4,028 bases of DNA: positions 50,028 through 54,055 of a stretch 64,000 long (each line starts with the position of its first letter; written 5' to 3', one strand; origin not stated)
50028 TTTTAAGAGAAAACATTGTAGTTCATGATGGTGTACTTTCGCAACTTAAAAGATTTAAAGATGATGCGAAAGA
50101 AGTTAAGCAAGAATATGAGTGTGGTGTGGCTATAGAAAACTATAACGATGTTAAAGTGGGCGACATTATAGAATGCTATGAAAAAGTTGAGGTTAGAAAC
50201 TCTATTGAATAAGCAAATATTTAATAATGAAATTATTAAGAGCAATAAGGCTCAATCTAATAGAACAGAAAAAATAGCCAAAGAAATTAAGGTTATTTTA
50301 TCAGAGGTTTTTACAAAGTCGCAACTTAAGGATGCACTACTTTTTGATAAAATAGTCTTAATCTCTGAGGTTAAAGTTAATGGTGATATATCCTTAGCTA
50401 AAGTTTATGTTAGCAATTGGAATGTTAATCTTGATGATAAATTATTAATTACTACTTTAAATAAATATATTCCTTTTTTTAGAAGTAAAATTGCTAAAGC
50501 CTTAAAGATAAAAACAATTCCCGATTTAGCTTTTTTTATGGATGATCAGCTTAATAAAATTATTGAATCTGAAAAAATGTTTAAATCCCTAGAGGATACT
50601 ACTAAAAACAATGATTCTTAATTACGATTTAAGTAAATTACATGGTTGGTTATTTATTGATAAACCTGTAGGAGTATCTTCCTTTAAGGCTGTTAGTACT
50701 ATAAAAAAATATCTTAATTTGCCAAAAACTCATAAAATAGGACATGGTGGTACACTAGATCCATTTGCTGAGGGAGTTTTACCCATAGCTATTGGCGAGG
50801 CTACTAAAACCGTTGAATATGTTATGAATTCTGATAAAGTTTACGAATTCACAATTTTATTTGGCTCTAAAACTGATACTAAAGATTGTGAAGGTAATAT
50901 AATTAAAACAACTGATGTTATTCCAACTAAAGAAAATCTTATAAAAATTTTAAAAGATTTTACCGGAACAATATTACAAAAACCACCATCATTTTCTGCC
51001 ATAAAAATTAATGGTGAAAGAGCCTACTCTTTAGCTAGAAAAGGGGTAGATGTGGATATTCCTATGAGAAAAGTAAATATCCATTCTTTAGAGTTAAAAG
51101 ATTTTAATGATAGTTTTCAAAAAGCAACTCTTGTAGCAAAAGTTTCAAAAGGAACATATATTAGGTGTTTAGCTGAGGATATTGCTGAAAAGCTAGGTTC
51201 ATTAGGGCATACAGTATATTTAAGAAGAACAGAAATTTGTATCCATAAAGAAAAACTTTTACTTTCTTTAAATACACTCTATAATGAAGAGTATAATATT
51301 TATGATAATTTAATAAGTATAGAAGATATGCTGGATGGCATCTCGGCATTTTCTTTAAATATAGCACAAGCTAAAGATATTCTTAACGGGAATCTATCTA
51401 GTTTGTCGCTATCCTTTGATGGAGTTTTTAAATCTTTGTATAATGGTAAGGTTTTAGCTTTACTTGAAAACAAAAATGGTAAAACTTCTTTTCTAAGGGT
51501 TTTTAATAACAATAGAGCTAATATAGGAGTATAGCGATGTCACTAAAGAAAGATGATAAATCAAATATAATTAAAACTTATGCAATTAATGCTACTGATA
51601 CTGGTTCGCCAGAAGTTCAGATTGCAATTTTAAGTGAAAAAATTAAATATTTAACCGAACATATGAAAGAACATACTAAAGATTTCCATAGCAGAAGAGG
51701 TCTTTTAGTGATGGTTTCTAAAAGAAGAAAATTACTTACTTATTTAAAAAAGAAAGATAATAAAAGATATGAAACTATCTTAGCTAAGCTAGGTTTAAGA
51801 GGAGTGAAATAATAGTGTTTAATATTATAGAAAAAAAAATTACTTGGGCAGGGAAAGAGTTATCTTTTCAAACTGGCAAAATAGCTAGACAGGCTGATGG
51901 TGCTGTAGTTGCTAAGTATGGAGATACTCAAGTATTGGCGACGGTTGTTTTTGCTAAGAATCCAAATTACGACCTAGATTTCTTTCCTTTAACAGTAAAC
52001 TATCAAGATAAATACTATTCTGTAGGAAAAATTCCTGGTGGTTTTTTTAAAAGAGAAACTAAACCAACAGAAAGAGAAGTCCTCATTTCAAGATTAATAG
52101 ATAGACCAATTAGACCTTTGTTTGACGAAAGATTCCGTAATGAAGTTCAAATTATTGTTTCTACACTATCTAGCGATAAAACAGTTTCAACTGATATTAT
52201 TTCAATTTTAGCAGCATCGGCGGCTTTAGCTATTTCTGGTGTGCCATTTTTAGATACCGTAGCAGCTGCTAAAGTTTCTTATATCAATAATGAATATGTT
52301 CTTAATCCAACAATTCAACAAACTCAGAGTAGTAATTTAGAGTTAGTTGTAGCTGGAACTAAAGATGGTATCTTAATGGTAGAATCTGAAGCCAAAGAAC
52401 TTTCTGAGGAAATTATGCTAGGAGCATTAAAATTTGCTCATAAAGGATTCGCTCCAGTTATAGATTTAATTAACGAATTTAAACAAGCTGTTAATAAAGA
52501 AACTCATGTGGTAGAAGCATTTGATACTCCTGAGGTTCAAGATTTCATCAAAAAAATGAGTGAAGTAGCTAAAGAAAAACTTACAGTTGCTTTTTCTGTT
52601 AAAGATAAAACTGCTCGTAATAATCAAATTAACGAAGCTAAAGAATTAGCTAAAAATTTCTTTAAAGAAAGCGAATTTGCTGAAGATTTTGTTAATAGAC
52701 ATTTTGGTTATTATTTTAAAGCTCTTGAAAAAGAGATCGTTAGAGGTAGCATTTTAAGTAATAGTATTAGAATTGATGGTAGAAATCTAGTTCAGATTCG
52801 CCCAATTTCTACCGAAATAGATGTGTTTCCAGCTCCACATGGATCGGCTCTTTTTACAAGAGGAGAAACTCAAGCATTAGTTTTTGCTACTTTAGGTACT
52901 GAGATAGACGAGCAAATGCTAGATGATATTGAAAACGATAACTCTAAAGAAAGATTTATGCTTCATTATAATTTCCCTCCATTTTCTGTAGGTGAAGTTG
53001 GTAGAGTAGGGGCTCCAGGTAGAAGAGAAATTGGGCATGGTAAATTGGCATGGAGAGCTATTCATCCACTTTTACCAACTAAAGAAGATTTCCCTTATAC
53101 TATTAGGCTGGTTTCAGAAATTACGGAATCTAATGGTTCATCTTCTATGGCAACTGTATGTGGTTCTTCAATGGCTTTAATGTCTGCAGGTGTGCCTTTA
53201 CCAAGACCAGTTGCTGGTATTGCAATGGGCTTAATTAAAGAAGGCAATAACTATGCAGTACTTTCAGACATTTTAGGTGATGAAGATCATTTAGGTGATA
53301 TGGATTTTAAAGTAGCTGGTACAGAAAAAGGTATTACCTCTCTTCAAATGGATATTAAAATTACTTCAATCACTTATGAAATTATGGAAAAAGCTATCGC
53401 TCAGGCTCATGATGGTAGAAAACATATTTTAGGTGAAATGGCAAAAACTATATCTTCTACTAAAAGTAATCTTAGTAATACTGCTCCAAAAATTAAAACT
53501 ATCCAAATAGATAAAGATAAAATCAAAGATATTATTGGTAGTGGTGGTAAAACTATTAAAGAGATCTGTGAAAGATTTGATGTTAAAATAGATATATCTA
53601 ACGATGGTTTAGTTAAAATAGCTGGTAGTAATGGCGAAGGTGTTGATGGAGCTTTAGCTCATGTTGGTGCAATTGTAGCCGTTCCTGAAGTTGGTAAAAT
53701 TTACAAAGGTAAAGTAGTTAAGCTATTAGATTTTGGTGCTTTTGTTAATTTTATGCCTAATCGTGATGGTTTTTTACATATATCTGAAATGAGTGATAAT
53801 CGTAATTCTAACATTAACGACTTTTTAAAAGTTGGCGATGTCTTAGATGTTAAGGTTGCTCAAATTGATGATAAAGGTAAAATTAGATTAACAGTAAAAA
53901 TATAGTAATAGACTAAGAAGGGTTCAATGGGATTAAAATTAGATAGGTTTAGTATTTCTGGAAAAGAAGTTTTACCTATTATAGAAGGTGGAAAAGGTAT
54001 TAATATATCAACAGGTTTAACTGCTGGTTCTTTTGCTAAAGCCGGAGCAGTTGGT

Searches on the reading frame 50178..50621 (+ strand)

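Call 74: search_protein_families(library=pfam, proteins=[window:50178-50621:+], max_evalue=0.0001)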
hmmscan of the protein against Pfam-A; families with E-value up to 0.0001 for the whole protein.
window:50178-50621:+ (147 aa): 1 family
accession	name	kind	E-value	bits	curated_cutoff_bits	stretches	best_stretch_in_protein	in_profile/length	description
PF02033.23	RBFA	-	8.1e-20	71.5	34.7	1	29-134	1-104/105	Ribosome-binding factor A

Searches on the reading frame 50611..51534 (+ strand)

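Call 73: search_protein_families(library=pfam, proteins=[window:50611-51534:+], max_evalue=0.0001)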
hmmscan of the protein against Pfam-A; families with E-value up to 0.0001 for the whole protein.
window:50611-51534:+ (307 aa): 2 families
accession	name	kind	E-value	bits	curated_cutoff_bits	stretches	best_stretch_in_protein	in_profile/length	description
PF01509.24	TruB_N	-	1.7e-52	178.2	27.3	1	39-184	5-149/149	TruB family pseudouridylate synthase (N terminal domain)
PF16198.10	TruB_C_2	-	1.3e-05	25.7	29.3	1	185-227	1-43/66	tRNA pseudouridylate synthase B C-terminal domain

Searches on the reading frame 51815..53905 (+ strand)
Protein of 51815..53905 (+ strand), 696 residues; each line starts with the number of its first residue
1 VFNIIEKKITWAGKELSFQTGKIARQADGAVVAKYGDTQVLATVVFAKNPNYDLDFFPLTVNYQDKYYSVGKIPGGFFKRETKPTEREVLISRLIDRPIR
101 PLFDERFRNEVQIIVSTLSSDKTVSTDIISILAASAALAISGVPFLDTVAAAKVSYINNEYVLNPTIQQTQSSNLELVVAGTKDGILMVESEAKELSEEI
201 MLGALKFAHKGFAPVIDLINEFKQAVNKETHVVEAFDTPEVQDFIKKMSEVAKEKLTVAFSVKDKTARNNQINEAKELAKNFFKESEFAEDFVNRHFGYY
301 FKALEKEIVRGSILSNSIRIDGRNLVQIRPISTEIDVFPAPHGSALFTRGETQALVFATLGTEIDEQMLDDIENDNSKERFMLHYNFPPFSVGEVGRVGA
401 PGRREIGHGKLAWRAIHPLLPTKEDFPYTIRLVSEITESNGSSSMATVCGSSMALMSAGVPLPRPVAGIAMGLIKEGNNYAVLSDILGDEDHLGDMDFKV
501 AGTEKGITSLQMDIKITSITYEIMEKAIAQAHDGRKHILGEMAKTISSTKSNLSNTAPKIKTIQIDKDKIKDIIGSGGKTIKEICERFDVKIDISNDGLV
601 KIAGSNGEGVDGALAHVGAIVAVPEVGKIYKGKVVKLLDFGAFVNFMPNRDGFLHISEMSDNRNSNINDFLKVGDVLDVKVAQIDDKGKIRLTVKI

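Call 74: search_protein_families(library=pfam, proteins=[window:51815-53905:+], max_evalue=0.0001)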
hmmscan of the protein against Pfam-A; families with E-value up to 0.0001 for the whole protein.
window:51815-53905:+ (696 aa): 5 families
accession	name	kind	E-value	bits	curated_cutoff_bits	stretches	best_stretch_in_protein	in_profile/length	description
PF01138.27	RNase_PH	-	1.9e-59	200.2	25.5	2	14-144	3-130/130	3' exoribonuclease family, domain 1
PF03725.20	RNase_PH_C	-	6.4e-25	87.3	20.8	2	147-211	1-67/67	3' exoribonuclease family, domain 2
PF00575.29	S1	-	8.5e-17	61.8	22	1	624-695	2-74/74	S1 RNA binding domain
PF03726.19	PNPase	-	3.3e-14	53.5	24.6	1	246-324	4-81/81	Polyribonucleotide nucleotidyltransferase, RNA binding domain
PF00013.35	KH_1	-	4.3e-10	39.6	21.5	1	561-617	2-64/66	KH domain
